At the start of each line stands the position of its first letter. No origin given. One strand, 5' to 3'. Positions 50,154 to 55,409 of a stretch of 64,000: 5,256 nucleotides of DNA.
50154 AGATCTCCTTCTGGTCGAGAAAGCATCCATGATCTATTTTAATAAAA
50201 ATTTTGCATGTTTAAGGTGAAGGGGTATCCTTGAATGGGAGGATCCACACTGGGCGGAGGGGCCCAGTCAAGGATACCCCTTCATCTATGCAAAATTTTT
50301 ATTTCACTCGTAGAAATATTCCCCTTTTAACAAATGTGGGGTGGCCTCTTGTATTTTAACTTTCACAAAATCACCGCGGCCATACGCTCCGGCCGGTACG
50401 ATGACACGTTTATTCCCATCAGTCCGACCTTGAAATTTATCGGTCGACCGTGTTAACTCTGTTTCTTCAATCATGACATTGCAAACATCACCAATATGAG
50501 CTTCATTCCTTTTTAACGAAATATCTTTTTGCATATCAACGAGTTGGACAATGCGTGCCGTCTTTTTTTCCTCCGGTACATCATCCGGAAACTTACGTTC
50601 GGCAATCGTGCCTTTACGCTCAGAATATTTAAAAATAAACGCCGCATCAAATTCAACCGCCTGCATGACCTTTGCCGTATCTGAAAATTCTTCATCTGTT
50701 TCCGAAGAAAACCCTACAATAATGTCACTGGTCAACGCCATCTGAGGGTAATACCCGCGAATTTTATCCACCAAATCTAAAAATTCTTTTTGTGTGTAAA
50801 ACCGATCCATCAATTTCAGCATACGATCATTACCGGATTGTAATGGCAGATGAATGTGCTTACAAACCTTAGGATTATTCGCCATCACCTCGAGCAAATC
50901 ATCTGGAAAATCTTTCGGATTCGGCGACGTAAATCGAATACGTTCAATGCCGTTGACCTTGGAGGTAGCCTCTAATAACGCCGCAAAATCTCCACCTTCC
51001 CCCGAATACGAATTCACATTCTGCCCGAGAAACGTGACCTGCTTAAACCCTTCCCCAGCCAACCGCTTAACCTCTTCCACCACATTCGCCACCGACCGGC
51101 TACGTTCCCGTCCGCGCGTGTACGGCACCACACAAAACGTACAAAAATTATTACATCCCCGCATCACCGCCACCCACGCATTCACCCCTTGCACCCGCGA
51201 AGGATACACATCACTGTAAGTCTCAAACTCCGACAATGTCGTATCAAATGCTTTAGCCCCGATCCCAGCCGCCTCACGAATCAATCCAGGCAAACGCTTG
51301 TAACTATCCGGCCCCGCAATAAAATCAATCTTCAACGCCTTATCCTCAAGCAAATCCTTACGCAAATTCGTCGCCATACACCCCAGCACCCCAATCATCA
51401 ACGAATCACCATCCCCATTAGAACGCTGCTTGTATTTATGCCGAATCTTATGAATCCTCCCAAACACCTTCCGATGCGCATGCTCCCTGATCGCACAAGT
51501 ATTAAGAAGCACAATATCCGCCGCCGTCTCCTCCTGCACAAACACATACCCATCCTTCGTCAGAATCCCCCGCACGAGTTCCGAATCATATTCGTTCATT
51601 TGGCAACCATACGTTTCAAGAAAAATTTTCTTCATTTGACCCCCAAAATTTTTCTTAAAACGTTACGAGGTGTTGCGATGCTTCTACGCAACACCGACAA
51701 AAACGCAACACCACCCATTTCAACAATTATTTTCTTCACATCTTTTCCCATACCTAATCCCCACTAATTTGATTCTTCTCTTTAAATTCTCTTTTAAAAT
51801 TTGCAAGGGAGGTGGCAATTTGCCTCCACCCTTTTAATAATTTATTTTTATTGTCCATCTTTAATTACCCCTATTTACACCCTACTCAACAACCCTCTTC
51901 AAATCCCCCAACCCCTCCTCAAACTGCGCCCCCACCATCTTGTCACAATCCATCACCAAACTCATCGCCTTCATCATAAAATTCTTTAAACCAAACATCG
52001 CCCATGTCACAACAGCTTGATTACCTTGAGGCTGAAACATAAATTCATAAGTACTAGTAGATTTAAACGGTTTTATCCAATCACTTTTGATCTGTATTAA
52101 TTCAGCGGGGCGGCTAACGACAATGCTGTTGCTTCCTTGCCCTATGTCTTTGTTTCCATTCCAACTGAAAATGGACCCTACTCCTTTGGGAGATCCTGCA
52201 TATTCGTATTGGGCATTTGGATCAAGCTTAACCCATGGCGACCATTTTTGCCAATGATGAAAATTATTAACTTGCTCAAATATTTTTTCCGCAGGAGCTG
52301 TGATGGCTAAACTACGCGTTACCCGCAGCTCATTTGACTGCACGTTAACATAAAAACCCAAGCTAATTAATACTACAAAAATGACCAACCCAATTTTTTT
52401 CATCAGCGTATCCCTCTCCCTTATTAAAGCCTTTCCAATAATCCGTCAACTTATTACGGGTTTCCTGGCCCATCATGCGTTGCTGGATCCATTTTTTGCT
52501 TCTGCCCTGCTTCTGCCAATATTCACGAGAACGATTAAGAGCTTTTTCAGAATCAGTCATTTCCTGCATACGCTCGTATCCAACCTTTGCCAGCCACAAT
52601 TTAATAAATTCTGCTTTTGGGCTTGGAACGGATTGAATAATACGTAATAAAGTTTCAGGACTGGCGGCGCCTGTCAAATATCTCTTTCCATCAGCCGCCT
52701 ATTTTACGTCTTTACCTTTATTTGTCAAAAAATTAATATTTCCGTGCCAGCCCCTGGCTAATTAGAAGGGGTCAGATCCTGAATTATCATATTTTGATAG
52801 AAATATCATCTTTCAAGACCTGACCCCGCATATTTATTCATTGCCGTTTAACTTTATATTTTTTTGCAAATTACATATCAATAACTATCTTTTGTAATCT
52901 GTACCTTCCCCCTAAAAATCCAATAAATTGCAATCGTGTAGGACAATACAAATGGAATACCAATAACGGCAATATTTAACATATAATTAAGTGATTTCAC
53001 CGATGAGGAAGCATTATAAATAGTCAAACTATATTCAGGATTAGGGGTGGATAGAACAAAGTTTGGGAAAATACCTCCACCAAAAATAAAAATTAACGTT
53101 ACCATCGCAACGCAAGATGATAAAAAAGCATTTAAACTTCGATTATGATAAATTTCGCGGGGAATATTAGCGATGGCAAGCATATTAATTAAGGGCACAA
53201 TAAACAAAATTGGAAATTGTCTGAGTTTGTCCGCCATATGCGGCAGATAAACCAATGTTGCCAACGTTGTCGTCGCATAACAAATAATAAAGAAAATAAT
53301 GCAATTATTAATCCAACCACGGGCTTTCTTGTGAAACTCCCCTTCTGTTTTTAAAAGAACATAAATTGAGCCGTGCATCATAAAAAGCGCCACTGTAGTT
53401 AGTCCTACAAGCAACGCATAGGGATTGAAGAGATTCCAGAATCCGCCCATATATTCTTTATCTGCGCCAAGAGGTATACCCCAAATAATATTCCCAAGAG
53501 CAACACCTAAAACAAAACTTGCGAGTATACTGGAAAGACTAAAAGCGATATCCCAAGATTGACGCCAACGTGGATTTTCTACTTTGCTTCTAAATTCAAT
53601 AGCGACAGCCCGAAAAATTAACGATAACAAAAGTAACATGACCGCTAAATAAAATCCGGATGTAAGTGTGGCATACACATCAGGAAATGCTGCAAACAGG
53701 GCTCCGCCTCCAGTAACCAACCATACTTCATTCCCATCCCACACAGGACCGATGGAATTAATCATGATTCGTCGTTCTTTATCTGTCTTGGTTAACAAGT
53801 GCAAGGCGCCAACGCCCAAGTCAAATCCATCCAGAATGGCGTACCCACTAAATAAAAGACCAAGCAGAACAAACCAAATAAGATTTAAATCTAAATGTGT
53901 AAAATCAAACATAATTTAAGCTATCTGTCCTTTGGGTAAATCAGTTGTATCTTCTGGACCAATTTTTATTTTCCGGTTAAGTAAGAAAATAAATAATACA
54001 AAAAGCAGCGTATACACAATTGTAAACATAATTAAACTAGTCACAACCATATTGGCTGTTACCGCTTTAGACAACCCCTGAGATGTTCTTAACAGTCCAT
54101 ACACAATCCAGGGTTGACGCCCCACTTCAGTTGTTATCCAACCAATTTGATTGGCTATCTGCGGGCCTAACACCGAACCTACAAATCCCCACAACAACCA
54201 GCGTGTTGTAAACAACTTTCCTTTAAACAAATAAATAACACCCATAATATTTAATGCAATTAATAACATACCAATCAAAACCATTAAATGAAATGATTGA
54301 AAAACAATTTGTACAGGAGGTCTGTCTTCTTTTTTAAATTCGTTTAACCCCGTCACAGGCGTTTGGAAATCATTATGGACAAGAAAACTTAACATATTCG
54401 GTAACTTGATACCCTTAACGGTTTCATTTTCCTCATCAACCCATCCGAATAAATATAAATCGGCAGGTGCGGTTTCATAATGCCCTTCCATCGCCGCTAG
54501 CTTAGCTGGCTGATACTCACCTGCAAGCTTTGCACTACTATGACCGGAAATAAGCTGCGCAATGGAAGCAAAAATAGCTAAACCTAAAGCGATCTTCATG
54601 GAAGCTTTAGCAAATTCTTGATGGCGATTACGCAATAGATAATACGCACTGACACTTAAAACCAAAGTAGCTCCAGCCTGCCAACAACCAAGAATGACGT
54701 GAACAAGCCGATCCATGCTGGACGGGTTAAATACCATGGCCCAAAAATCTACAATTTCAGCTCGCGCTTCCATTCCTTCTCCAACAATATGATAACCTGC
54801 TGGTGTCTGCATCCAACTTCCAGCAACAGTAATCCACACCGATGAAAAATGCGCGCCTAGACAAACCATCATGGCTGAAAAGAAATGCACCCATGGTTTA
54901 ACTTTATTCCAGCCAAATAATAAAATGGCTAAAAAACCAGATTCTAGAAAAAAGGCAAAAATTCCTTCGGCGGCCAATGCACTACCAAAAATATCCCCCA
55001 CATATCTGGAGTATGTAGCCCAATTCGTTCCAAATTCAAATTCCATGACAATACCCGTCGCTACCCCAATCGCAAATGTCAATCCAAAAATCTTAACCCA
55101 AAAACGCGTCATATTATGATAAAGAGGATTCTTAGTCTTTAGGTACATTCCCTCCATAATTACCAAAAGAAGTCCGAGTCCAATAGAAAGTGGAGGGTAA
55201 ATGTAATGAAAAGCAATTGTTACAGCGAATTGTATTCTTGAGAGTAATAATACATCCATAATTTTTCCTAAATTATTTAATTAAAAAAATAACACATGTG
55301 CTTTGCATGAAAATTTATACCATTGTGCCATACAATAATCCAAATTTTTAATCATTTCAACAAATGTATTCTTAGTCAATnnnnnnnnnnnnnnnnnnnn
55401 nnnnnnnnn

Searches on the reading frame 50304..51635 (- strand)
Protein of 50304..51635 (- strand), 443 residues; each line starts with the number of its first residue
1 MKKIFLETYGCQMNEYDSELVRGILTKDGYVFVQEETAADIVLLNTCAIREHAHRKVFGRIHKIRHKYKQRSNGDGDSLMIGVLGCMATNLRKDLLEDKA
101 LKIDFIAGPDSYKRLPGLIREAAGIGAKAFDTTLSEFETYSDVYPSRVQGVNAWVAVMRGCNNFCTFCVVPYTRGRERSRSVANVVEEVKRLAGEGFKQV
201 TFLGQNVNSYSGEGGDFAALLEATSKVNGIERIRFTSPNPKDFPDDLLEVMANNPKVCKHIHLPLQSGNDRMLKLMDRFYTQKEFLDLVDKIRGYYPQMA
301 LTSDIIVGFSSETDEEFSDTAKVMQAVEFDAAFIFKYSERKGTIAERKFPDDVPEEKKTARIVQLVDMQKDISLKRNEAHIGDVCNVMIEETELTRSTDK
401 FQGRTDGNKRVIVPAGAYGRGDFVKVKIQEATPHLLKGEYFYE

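Call 11: search_protein_families(library=pfam, proteins=[window:50304-51635:-])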
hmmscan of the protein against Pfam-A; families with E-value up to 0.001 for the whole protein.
window:50304-51635:- (443 aa): 3 families
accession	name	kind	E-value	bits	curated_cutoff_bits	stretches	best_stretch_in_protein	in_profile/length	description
PF04055.27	Radical_SAM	-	9.9e-29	101.1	29.5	1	157-322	3-164/166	Radical SAM superfamily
PF00919.26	UPF0004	-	2.7e-26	91.9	27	1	3-107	1-97/98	Uncharacterized protein family UPF0004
PF01938.26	TRAM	-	1.2e-07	31.9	21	1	381-439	4-59/61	TRAM domain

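Call 13: find_encoding_contigs(protein=window:50304-51635:-, flank=10000, max_places=10)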
Protein window:50304-51635:- (443 aa): 1 contig read that carries it; 1 place shown.
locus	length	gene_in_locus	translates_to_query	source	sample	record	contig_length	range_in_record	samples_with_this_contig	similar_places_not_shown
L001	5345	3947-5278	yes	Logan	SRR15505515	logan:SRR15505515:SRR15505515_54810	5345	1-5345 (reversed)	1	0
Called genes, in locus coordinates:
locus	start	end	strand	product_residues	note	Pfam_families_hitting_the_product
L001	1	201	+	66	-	?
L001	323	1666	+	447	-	PF01654:Cyt_bd_oxida_I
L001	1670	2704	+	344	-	PF02322:Cyt_bd_oxida_II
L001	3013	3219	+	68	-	-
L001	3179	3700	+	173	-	PF10604:Polyketide_cyc2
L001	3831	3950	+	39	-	-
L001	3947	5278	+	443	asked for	PF00919:UPF0004, PF04055:Radical_SAM, PF01938:TRAM (weak)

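Call 14: find_homologous_proteins(query=window:50304-51635:-, max_evalue=1e-100)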
Query window:50304-51635:- (443 aa): 7726 proteins with E <= 1e-100 among 8000 candidates; the best 120 are listed.
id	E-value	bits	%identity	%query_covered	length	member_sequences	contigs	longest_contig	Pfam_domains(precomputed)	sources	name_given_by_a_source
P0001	5.4e-207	706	70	99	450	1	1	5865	PF04055.28,PF00919.27,PF01938.27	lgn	-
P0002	1.4e-205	701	70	99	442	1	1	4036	PF04055.28,PF00919.27,PF01938.27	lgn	-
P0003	4.4e-203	693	70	99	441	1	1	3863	PF04055.28,PF00919.27,PF01938.27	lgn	-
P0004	2.0e-202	691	70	99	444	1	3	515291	PF04055.28,PF00919.27,PF01938.27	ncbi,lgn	-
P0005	7.6e-202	689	69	99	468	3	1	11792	PF04055.28,PF00919.27,PF01938.27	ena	-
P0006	8.6e-202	689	69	99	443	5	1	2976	PF04055.28,PF00919.27,PF01938.27,PF18693.8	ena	-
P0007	2.3e-201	687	69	99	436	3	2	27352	PF04055.28,PF00919.27,PF01938.27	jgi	-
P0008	3.9e-201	687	69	99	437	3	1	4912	PF04055.28,PF00919.27,PF01938.27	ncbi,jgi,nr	ncbi:MAG TPA: tRNA (N6-isopentenyl adenosine(37)-C2)-methylthiotransferase MiaB [Caldithrix sp.]|nr:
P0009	9.1e-201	685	68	99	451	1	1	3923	PF04055.28,PF00919.27,PF01938.27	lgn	-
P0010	3.3e-200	683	68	98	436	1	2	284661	PF04055.28,PF00919.27,PF01938.27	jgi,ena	-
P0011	5.3e-200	683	69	99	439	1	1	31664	PF04055.28,PF00919.27,PF01938.27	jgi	-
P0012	5.5e-200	683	69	99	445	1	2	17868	PF04055.28,PF00919.27,PF01938.27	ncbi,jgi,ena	-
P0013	9.0e-200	682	70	98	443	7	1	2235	PF04055.28,PF00919.27,PF01938.27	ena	-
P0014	3.7e-199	680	69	99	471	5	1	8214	PF04055.28,PF00919.27,PF01938.27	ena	-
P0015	3.9e-199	680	69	99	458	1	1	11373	PF04055.28,PF00919.27,PF01938.27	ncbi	-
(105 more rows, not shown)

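Call 19: find_encoding_contigs(protein=P0004, flank=6000, max_places=3)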
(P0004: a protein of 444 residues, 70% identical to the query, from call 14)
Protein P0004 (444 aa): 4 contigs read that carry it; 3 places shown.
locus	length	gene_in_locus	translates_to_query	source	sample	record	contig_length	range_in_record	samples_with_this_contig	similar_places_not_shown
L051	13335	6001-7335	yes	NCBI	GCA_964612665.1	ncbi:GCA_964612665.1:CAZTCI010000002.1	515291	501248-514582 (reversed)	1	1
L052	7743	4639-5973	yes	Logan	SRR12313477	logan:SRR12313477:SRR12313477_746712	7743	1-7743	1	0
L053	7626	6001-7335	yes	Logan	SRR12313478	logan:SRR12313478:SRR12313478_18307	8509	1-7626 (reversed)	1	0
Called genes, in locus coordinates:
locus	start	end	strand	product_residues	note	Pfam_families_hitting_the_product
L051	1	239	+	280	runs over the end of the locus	PF08808:RES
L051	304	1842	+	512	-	-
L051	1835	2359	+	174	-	-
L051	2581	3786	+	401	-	PF13173:AAA_14, PF13635:DUF4143, PF02082:Rrf2 (weak)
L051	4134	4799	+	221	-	-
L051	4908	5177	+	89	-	-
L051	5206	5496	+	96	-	-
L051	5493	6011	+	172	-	-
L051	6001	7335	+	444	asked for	PF00919:UPF0004, PF04055:Radical_SAM, PF01938:TRAM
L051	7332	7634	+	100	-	-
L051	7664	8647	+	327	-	PF08331:QueG_DUF1730, PF13187:Fer4_9 (faint), PF12838:Fer4_7 (faint), PF13484:Fer4_16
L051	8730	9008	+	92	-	PF05635:23S_rRNA_IVP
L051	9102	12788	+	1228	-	PF02574:S-methyl_trans, PF00809:Pterin_bind, PF02607:B12-binding_2, PF02310:B12-binding, PF02965:Met_synt_B12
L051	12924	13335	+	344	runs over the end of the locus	PF02445:NadA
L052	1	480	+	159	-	?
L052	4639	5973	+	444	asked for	PF00919:UPF0004, PF04055:Radical_SAM, PF01938:TRAM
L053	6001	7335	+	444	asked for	PF00919:UPF0004, PF04055:Radical_SAM, PF01938:TRAM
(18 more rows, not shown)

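Call 62: find_encoding_contigs(protein=P0001, flank=3000, max_places=2)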
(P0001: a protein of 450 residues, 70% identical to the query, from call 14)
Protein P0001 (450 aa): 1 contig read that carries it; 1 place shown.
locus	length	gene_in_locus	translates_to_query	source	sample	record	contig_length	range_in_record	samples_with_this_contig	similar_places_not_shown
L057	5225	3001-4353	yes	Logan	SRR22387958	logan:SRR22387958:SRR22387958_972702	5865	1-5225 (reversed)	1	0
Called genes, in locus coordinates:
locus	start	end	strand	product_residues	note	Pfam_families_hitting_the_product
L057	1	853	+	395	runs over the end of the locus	PF14870:PSII_BNR (faint), PF02012:BNR (faint), PF15902:Sortilin-Vps10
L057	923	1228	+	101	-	-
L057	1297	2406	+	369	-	PF13173:AAA_14, PF13635:DUF4143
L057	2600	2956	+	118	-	-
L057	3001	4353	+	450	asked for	PF00919:UPF0004, PF04055:Radical_SAM, PF01938:TRAM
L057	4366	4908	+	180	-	PF14907:NTP_transf_5 (weak), PF08843:AbiEii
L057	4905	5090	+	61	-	-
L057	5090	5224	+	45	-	?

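Call 63: find_encoding_contigs(protein=P0002, flank=3000, max_places=2)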
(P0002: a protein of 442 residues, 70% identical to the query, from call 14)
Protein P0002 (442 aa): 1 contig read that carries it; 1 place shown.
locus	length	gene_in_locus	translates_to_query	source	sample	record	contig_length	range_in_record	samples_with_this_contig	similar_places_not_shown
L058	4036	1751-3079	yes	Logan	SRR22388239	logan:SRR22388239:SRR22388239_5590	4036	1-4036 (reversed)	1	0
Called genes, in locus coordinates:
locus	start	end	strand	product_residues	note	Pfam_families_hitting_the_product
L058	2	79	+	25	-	?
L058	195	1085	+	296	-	PF08843:AbiEii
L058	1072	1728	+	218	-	-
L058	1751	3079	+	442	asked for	PF00919:UPF0004, PF04055:Radical_SAM, PF01938:TRAM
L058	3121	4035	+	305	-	?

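Call 64: find_encoding_contigs(protein=P0003, flank=3000, max_places=2)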
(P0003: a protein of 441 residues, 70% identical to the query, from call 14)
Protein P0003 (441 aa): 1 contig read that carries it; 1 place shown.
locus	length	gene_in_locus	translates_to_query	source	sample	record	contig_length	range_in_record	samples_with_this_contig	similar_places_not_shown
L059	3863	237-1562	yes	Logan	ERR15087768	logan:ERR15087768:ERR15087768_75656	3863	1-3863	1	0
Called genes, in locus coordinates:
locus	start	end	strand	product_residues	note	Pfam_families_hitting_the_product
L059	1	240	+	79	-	?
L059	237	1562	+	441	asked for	PF00919:UPF0004, PF04055:Radical_SAM, PF01938:TRAM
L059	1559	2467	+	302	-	PF00892:EamA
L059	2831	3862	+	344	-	?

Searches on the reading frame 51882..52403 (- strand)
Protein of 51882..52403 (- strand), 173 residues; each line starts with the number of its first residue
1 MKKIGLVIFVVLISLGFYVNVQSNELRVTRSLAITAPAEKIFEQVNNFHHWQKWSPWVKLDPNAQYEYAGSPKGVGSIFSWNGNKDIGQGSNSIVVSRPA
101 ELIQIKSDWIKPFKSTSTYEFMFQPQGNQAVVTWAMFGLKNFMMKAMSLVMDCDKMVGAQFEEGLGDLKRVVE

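Call 11: search_protein_families(library=pfam, proteins=[window:51882-52403:-])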
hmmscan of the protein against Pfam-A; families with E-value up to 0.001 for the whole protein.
window:51882-52403:- (173 aa): 1 family
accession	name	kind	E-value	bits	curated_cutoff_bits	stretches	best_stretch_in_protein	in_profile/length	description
PF10604.15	Polyketide_cyc2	-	2.1e-11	44.7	27.4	1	27-173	3-142/142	Polyketide cyclase / dehydrase and lipid transport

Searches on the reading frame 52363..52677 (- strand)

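Call 11: search_protein_families(library=pfam, proteins=[window:52363-52677:-])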
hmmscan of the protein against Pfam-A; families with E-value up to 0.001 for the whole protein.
window:52363-52677:- (104 aa): 0 families

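Call 56: search_protein_families(library=pfam, proteins=[window:52363-52677:-], max_evalue=0.01)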
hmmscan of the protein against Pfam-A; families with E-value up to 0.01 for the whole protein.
window:52363-52677:- (104 aa): 0 families

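Call 74: search_protein_families(library=phrogs, proteins=[window:52363-52677:-], max_evalue=0.001)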
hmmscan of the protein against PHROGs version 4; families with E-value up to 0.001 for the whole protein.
window:52363-52677:- (104 aa): 1 family
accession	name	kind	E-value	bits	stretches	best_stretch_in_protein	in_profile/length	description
phrog_15286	-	unknown function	2e-27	96.9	1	2-92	80-172/274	-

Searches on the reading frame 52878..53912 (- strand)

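Call 11: search_protein_families(library=pfam, proteins=[window:52878-53912:-])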
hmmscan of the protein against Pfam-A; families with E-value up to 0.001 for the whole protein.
window:52878-53912:- (344 aa): 1 family
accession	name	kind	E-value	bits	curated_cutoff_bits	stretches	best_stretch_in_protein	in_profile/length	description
PF02322.20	Cyt_bd_oxida_II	-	7.4e-106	354.3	35.6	1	9-333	1-302/302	Cytochrome bd terminal oxidase subunit II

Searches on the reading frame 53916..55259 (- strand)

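Call 11: search_protein_families(library=pfam, proteins=[window:53916-55259:-])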
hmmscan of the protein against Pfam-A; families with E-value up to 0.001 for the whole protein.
window:53916-55259:- (447 aa): 1 family
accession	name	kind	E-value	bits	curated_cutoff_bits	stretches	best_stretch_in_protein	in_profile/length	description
PF01654.22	Cyt_bd_oxida_I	-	6.9e-168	559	26.2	1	6-435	1-418/418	Cytochrome bd terminal oxidase subunit I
